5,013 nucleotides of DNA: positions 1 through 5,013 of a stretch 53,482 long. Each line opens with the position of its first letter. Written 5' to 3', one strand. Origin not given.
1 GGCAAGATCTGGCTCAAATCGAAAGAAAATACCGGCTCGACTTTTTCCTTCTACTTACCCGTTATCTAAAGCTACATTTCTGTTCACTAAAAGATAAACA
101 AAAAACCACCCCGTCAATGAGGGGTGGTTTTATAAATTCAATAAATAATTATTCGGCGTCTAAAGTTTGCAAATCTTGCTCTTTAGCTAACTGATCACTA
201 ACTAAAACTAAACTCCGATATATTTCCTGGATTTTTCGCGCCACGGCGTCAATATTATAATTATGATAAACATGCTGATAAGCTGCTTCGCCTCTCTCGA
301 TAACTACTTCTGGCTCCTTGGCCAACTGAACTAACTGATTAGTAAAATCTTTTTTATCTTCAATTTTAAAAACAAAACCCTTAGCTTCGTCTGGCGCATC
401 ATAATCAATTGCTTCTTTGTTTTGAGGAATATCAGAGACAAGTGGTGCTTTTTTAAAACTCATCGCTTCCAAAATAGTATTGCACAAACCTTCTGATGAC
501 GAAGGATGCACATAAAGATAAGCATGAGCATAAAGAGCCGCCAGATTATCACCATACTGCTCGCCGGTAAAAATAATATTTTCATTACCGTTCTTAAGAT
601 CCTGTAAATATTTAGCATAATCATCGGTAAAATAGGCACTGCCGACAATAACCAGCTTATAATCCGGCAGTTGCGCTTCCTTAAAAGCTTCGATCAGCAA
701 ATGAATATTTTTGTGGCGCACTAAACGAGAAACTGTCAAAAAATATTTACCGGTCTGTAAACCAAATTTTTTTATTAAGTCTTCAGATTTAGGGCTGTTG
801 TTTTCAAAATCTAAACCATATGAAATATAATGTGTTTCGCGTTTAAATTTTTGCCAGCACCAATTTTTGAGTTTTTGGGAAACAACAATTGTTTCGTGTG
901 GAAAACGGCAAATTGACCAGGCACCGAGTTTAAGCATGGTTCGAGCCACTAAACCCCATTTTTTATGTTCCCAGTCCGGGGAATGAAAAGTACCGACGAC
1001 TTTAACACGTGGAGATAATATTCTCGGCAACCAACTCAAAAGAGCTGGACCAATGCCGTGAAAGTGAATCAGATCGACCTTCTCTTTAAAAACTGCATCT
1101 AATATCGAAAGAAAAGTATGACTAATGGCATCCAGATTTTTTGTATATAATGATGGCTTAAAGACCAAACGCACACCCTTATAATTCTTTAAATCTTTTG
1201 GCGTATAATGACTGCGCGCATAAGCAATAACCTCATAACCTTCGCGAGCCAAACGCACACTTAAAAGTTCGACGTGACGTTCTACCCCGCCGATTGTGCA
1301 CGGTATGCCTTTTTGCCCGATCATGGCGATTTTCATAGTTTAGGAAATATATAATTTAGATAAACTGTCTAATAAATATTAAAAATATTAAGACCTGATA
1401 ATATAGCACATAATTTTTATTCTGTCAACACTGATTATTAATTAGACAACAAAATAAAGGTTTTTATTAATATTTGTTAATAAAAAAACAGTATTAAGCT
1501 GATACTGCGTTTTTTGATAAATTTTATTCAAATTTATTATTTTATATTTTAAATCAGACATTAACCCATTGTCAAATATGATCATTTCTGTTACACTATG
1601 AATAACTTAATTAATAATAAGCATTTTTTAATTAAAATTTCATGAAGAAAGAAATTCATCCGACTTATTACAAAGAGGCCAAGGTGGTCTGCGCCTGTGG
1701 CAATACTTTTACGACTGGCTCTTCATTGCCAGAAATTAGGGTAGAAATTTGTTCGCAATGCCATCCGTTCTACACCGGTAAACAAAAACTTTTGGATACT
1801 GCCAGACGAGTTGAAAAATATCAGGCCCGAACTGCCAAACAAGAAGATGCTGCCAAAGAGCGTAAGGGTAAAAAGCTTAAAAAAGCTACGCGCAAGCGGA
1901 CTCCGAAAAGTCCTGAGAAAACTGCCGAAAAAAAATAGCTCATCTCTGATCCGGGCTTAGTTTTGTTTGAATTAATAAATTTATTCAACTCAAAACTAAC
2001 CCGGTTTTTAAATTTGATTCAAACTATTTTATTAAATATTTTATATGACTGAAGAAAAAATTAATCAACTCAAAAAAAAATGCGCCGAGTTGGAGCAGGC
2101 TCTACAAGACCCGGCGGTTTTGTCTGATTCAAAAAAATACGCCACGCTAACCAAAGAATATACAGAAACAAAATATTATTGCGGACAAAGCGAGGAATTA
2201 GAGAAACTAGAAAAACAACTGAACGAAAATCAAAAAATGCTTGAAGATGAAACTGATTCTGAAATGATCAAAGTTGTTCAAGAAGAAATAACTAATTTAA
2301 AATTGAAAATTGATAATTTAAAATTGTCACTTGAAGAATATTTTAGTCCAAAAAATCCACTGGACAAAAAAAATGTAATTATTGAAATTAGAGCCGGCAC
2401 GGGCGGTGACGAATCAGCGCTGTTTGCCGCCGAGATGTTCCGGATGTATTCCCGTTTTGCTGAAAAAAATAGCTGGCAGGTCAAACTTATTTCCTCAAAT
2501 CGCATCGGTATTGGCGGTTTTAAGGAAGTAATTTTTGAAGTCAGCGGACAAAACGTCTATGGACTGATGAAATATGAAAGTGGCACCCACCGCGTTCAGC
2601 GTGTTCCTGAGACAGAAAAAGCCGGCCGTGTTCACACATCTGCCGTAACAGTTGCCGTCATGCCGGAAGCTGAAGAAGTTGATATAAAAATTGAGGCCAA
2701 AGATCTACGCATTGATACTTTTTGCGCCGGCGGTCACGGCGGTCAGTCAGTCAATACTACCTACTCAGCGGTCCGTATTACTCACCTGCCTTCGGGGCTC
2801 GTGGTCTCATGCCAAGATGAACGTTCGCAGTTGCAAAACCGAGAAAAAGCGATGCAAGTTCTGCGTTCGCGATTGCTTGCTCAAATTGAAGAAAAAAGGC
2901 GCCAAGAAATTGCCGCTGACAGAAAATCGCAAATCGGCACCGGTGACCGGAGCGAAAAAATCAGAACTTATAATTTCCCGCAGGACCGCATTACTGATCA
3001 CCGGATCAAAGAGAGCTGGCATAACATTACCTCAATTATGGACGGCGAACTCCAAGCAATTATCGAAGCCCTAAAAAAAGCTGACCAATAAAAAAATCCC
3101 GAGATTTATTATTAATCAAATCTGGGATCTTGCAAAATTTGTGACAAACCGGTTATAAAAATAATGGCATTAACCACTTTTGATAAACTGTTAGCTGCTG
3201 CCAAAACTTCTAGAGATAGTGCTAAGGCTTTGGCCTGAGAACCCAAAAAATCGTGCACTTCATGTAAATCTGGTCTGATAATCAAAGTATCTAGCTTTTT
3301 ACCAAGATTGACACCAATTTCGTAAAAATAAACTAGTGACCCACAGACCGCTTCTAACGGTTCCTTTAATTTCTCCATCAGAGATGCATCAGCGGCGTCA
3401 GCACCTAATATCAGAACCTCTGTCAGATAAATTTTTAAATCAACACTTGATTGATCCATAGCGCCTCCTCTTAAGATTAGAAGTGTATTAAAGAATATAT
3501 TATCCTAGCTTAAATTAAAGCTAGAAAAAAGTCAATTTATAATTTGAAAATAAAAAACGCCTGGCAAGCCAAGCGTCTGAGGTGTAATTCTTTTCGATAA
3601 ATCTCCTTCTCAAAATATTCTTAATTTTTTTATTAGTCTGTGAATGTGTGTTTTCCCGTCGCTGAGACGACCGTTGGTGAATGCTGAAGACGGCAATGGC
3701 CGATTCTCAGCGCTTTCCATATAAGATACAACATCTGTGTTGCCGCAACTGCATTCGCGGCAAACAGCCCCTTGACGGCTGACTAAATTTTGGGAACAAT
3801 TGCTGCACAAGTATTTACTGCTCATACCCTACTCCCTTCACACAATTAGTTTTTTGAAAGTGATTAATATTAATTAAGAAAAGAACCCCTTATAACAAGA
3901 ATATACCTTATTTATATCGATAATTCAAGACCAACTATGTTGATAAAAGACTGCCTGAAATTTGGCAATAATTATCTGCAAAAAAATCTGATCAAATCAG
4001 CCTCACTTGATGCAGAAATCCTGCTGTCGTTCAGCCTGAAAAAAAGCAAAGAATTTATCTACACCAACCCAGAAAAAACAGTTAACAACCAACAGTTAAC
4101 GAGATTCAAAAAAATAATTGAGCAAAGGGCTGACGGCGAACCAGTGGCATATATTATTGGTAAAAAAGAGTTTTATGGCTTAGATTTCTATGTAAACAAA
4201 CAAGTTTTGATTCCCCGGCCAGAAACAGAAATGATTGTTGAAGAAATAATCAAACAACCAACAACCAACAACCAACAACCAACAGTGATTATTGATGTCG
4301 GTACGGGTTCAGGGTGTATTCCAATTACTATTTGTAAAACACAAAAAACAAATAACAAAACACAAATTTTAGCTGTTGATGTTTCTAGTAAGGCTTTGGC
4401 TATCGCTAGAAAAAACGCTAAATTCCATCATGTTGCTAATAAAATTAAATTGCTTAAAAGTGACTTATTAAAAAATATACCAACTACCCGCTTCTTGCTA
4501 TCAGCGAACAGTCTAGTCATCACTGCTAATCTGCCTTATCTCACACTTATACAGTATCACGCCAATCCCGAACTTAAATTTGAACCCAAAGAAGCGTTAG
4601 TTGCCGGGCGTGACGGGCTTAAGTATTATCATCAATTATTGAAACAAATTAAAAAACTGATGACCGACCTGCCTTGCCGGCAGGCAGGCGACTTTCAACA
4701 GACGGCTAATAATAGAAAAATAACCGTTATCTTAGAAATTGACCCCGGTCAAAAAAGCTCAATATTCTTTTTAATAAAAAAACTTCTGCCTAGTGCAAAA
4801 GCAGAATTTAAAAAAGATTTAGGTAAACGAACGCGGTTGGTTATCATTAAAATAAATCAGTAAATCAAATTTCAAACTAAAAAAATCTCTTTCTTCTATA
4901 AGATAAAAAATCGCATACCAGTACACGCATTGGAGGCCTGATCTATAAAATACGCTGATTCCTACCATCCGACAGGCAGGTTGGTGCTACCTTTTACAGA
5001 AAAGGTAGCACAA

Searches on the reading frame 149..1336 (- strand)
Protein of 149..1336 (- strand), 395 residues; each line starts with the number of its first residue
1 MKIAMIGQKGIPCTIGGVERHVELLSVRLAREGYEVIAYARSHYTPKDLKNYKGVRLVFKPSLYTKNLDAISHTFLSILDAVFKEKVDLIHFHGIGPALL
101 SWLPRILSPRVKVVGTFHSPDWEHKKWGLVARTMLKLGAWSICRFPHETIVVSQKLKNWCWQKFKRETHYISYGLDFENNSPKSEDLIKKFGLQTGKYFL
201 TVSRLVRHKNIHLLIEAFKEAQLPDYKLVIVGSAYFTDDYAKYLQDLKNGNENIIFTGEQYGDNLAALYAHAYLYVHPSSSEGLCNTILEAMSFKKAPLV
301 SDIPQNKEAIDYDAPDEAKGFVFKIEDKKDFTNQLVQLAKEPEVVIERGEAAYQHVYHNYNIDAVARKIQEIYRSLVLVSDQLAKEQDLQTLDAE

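Call 77: search_protein_families(library=pfam, proteins=[window:149-1336:-], max_evalue=0.00001)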
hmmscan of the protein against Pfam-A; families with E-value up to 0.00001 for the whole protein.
window:149-1336:- (395 aa): 4 families
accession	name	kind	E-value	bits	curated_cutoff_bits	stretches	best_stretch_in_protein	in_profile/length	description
PF00534.26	Glycos_transf_1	-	7.3e-30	104.2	26.4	1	186-354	4-171/172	Glycosyl transferases group 1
PF13692.12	Glyco_trans_1_4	-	1.8e-23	83.8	27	1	197-340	2-141/142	Glycosyl transferases group 1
PF13439.12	Glyco_transf_4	-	7.6e-21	75.3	28.5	1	15-177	1-168/170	Glycosyltransferase Family 4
PF13579.12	Glyco_trans_4_4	-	6.2e-09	36.8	29.7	1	16-140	1-123/158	Glycosyl transferase 4-like domain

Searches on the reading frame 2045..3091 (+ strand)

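Call 77: search_protein_families(library=pfam, proteins=[window:2045-3091:+], max_evalue=0.00001)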
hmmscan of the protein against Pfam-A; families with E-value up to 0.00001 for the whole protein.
window:2045-3091:+ (348 aa): 2 families
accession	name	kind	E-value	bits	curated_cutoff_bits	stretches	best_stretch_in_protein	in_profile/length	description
PF03462.23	PCRF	-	1.2e-68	231.2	24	1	9-203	1-194/194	PCRF domain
PF00472.26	RF-1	-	9e-43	145.4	35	1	210-320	1-116/116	RF-1 domain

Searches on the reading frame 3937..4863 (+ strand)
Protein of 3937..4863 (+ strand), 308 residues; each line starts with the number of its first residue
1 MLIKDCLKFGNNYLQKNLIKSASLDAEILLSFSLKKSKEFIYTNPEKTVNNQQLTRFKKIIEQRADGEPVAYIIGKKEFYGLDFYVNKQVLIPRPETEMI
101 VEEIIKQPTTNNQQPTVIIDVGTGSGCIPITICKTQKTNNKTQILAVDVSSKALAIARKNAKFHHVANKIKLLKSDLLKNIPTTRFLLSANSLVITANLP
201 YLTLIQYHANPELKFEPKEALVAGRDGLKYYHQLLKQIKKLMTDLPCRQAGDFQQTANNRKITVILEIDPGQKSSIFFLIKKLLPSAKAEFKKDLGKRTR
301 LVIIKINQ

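Call 77: search_protein_families(library=pfam, proteins=[window:3937-4863:+], max_evalue=0.00001)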
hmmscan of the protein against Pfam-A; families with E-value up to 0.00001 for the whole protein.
window:3937-4863:+ (308 aa): 6 families
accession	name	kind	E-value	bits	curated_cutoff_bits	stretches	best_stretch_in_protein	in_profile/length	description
PF17827.6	PrmC_N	-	4.8e-18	65.9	23.4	1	6-75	2-71/71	PrmC N-terminal domain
PF06325.19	PrmA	-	3.8e-08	33.6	22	1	112-179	159-223/296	Ribosomal protein L11 methyltransferase (PrmA)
PF05175.20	MTS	-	7e-08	32.7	23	1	114-185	31-98/170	Methyltransferase small domain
PF12847.13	Methyltransf_18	-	8.1e-07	29.6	27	1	114-183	14-80/151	Methyltransferase domain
PF13847.12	Methyltransf_31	-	2.6e-06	27.6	27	1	116-187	5-71/145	Methyltransferase domain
PF09445.16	Methyltransf_15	-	4.9e-06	26.7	22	0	116-195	2-76/165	RNA cap guanine-N2 methyltransferase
